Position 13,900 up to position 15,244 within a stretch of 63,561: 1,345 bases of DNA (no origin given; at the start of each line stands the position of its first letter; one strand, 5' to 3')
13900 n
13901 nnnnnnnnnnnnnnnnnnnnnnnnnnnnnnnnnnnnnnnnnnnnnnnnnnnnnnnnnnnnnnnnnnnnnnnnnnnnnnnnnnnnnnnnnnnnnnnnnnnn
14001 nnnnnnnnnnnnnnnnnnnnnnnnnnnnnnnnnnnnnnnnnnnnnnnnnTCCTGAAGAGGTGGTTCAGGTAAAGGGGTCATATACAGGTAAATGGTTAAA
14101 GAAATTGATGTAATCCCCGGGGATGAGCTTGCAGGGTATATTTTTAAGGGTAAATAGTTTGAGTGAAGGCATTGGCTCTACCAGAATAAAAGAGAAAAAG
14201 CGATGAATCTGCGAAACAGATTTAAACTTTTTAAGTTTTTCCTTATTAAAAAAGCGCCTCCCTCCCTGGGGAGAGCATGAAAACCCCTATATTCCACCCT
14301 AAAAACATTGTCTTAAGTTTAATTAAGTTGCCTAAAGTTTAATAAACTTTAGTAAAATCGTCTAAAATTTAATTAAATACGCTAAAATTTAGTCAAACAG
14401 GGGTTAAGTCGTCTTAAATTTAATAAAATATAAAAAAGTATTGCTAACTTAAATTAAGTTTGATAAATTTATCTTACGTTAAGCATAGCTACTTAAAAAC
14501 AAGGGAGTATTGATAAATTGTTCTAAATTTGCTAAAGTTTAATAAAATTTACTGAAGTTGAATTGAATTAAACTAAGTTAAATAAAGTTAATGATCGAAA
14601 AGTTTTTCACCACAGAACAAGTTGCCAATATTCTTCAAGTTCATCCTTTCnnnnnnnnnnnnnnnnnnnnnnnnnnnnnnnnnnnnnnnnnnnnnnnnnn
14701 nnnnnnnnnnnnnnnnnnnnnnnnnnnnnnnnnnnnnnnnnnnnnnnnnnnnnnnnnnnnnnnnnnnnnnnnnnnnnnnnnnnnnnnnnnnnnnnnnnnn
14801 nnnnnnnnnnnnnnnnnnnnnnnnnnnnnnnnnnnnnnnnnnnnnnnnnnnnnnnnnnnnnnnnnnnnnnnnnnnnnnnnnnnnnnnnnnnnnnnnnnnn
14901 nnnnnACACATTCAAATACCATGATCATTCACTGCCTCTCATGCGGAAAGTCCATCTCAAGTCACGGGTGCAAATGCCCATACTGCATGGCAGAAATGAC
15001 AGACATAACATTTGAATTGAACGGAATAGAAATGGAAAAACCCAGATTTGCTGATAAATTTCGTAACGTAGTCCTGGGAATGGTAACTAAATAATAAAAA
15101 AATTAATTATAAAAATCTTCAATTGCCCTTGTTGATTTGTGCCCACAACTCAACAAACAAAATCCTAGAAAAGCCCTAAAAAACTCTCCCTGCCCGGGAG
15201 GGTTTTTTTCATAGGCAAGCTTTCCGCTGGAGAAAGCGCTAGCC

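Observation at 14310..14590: Helically phased iteron-like repeat array upstream of the excisionase-family HTH gene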

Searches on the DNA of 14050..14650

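Call 78: search_rna_families(source=window, start=14050, end=14650, threshold=evalue, max_evalue=1)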
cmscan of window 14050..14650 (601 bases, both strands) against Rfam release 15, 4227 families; matches with E-value up to 1: 0.
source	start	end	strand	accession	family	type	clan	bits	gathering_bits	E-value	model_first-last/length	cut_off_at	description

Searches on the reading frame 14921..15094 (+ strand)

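Call 13: search_protein_families(library=pfam, proteins=[window:14921-15094:+], max_evalue=0.01)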
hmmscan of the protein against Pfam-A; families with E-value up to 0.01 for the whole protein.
window:14921-15094:+ (57 aa): 0 families

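Call 70: search_protein_families(library=ncbifam, proteins=[window:14921-15094:+], max_evalue=0.1)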
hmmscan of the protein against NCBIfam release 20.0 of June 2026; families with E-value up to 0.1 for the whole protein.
window:14921-15094:+ (57 aa): 3 families
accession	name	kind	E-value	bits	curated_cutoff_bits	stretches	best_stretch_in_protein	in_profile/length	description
NF051898.1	MBSP1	equivalog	0.0054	16.3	320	1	4-30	52-78/289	biosurfactant protein 1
NF033497.1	rubre_like_arch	subfamily_domain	0.073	12.8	32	1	5-27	3-27/34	rubrerythrin-like domain-containing protein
TIGR00100.1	hypA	equivalog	0.089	12.8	88.1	1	3-32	71-107/116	hydrogenase maturation nickel metallochaperone HypA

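Call 71: search_protein_families(library=phrogs, proteins=[window:14921-15094:+], max_evalue=0.01)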
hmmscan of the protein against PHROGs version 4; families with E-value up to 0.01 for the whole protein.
window:14921-15094:+ (57 aa): 2 families
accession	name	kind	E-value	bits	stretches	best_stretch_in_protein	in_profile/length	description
phrog_6586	-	unknown function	0.0001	23.1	1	2-29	3-30/129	-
phrog_14275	-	unknown function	0.0082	16.8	1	2-26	3-27/178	-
